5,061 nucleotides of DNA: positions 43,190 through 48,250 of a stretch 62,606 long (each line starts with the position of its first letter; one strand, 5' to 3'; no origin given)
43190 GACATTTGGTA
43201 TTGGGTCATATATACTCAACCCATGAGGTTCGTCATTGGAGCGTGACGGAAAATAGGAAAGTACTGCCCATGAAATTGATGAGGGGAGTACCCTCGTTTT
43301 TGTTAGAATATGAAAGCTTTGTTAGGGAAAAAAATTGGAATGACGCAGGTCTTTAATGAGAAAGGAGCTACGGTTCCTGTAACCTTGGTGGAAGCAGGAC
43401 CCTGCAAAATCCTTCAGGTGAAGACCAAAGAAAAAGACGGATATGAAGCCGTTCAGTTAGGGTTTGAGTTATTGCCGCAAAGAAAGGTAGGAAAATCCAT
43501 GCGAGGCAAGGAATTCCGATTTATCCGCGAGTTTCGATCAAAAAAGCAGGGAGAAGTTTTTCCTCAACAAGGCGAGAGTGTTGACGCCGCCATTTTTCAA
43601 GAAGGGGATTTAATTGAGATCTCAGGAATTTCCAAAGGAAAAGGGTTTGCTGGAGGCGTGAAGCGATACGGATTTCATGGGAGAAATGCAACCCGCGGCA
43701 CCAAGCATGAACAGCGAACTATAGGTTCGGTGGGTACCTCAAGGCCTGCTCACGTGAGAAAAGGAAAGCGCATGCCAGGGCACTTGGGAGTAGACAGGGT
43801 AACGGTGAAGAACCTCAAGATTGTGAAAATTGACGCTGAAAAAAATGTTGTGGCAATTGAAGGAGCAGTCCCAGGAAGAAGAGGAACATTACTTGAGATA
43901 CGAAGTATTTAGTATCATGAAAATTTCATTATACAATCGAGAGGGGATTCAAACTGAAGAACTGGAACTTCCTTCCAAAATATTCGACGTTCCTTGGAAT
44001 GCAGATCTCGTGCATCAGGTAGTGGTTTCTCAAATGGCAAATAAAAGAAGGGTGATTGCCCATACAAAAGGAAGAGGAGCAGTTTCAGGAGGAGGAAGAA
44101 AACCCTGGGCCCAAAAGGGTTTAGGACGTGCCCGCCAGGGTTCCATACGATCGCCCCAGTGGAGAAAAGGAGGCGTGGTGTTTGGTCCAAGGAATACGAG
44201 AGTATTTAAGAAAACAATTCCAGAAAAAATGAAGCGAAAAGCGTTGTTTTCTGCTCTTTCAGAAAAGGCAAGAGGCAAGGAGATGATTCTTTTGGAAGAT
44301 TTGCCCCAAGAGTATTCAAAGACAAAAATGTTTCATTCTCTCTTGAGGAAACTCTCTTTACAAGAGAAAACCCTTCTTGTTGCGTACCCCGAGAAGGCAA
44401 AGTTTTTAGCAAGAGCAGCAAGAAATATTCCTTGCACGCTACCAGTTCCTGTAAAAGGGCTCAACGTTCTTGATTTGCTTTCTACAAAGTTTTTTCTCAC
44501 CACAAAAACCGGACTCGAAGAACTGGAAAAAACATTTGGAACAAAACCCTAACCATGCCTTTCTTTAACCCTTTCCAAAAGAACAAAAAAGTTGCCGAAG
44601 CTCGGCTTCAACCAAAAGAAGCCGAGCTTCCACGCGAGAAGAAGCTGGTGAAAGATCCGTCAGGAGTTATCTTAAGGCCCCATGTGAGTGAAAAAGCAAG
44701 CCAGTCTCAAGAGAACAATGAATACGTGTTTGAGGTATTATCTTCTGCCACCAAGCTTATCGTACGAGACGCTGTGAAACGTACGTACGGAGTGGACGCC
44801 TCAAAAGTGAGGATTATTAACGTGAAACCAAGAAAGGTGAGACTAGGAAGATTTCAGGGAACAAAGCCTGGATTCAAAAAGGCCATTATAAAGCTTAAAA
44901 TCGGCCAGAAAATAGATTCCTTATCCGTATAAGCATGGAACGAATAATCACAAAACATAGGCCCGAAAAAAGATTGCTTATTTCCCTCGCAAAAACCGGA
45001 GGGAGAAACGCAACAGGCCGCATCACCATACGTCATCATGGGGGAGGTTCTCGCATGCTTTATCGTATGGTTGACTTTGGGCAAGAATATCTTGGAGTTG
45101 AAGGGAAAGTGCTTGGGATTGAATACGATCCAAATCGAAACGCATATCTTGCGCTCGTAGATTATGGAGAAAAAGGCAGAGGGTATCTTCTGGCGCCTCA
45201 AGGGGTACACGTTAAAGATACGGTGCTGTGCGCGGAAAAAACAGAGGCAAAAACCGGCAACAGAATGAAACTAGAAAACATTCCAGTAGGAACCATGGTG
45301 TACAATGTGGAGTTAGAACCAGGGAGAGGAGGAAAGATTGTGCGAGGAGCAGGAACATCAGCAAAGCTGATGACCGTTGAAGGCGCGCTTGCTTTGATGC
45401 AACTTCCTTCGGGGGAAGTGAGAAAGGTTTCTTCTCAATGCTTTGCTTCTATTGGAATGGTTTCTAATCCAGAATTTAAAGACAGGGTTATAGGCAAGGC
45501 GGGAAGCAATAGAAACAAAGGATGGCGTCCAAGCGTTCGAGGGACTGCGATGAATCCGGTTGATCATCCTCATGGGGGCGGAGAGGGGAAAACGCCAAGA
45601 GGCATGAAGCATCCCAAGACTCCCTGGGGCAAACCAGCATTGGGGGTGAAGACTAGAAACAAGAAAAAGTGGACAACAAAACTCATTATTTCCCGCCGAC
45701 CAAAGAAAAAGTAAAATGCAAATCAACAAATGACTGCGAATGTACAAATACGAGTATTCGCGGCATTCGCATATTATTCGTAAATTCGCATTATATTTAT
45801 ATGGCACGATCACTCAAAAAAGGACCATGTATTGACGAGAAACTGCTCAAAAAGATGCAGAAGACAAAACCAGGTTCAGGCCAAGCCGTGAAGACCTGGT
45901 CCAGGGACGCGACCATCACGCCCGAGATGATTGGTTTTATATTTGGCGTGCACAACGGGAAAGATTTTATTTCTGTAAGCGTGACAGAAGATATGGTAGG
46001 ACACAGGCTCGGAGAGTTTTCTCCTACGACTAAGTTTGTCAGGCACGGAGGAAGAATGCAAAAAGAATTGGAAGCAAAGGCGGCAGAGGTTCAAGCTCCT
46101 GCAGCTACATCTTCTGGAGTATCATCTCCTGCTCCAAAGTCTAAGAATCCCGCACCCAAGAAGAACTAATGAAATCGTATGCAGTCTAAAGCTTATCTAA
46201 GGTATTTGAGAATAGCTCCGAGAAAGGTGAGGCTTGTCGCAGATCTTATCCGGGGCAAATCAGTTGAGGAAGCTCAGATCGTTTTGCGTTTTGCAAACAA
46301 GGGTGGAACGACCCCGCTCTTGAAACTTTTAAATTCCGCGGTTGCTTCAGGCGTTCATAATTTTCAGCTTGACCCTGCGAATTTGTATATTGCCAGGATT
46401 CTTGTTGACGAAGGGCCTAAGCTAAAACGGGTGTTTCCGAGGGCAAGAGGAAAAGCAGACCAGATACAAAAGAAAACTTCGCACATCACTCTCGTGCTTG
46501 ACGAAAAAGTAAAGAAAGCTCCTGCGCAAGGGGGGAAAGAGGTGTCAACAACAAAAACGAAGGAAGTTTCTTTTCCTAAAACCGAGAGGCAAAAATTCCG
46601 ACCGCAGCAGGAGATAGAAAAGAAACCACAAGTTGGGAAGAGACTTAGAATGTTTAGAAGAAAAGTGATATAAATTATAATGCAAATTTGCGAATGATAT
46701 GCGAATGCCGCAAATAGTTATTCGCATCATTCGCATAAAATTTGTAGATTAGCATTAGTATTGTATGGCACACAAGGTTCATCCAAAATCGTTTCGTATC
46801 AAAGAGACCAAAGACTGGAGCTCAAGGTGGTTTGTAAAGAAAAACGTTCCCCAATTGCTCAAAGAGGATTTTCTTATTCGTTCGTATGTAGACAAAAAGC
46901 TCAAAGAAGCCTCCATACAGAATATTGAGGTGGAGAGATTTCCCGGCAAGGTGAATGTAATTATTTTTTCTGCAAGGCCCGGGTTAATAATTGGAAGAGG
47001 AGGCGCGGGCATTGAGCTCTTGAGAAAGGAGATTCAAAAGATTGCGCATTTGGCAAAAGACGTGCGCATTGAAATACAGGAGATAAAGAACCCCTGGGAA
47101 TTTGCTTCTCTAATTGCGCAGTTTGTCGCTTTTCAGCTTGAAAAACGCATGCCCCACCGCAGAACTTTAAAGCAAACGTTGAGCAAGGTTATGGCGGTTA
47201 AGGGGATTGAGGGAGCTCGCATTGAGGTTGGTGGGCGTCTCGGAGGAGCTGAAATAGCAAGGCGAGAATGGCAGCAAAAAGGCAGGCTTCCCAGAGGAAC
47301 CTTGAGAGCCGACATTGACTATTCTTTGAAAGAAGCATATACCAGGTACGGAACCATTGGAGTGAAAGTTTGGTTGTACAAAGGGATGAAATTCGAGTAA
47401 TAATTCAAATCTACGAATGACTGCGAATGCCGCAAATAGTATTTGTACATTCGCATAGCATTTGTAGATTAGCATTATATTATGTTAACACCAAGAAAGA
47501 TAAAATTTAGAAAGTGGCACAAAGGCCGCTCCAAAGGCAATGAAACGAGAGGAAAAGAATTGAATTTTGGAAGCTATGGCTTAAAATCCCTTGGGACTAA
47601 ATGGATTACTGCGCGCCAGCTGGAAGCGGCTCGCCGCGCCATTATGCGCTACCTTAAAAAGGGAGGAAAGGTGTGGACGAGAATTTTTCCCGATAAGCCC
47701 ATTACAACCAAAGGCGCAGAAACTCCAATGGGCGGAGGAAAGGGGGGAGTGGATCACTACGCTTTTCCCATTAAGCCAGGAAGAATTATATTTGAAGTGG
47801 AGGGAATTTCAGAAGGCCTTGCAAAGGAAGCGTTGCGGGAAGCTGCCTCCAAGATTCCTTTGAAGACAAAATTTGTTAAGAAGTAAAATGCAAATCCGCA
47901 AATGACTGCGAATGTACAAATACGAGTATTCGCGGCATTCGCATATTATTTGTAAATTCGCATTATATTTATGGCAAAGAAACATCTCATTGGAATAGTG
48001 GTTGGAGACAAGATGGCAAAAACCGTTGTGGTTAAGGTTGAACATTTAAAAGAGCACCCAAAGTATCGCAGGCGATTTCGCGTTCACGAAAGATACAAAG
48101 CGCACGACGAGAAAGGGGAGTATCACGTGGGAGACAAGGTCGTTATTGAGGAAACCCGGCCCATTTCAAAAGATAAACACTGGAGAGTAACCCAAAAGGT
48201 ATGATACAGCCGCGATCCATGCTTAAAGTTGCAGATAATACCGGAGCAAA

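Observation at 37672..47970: An 81-91-nt palindromic element fills exactly the five non-compact gaps of the ribosomal-protein cluster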

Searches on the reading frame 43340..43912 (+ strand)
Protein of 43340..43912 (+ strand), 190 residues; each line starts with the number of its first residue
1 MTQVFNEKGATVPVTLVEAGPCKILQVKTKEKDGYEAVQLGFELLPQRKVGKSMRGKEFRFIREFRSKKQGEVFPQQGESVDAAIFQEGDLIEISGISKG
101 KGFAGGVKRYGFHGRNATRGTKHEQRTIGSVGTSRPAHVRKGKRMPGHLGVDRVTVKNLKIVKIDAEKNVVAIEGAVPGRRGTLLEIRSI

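Call 51: search_protein_families(library=pfam, proteins=[window:43340-43912:+], max_evalue=0.01)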
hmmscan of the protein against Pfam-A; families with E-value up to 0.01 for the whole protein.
window:43340-43912:+ (190 aa): 1 family
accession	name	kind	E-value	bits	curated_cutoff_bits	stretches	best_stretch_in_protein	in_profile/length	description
PF00297.29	Ribosomal_L3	-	3.1e-15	56.5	22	1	83-168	209-292/369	Ribosomal protein L3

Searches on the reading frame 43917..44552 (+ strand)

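Call 51: search_protein_families(library=pfam, proteins=[window:43917-44552:+], max_evalue=0.01)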
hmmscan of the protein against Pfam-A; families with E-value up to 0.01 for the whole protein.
window:43917-44552:+ (211 aa): 1 family
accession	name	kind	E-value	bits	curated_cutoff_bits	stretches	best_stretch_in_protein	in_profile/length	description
PF00573.27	Ribosomal_L4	-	9e-59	198.8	25.8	1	16-205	1-189/190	Ribosomal protein L4/L1 family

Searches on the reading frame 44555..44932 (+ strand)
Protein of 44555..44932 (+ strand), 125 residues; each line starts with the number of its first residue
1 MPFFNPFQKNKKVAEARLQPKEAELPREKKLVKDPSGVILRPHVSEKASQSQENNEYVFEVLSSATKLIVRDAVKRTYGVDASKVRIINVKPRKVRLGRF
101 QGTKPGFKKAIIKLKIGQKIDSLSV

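Call 51: search_protein_families(library=pfam, proteins=[window:44555-44932:+], max_evalue=0.01)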
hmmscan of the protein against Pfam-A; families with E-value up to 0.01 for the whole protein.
window:44555-44932:+ (125 aa): 1 family
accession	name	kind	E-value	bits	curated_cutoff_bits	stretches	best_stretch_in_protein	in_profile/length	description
PF00276.25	Ribosomal_L23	-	1.4e-25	89.9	30.8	1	38-121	2-85/86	Ribosomal protein L23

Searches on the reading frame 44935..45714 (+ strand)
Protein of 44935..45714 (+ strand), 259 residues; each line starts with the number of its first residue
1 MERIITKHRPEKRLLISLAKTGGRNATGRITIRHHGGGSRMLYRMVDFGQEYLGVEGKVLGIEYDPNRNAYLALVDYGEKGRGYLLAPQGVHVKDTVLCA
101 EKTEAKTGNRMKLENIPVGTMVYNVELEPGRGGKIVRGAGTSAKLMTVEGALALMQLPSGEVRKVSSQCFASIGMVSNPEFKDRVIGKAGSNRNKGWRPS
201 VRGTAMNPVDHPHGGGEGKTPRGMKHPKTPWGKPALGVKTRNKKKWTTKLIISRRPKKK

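Call 15: search_protein_families(library=pfam, proteins=[window:44935-45714:+])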
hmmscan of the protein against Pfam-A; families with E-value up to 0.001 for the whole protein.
window:44935-45714:+ (259 aa): 2 families
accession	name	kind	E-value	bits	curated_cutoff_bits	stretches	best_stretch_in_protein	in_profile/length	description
PF03947.24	Ribosomal_L2_C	-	1.5e-50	170.9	33.7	1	106-232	1-126/126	Ribosomal Proteins L2, C-terminal domain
PF00181.30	Ribosomal_L2_N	-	1.6e-24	86.2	23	1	23-98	1-76/77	Ribosomal Proteins L2, RNA binding N-terminal domain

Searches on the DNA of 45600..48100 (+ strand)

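Call 56: search_rna_families(source=window, start=45600, end=48100, threshold=evalue, max_evalue=1)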
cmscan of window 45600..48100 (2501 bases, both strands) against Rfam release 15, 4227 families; matches with E-value up to 1: 0.
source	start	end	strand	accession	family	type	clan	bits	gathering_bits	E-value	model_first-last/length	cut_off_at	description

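Call 57: search_dna_similar(query=window:46672-46762:+, collection=plasmids, mode=distant, max_evalue=0.01, max_rows=10)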
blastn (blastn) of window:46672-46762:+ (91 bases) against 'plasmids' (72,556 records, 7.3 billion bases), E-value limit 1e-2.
No match.

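Call 58: search_dna_similar(query=window:46672-46762:+, collection=phages, mode=distant, max_evalue=0.01, max_rows=10)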
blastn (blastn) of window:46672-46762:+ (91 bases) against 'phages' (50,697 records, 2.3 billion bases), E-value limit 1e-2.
No match.

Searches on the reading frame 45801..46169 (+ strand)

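Call 15: search_protein_families(library=pfam, proteins=[window:45801-46169:+])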
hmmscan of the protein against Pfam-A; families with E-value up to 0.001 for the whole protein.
window:45801-46169:+ (122 aa): 1 family
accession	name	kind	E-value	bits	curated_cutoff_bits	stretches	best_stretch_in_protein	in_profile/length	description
PF00203.26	Ribosomal_S19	-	4.5e-34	116.6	27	1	3-82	1-81/81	Ribosomal protein S19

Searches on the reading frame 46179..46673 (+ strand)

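Call 15: search_protein_families(library=pfam, proteins=[window:46179-46673:+])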
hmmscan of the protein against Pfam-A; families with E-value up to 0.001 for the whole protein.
window:46179-46673:+ (164 aa): 1 family
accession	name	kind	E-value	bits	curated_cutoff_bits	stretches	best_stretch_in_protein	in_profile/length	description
PF00237.24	Ribosomal_L22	-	7.7e-35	119.6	28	1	5-107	1-103/104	Ribosomal protein L22p/L17e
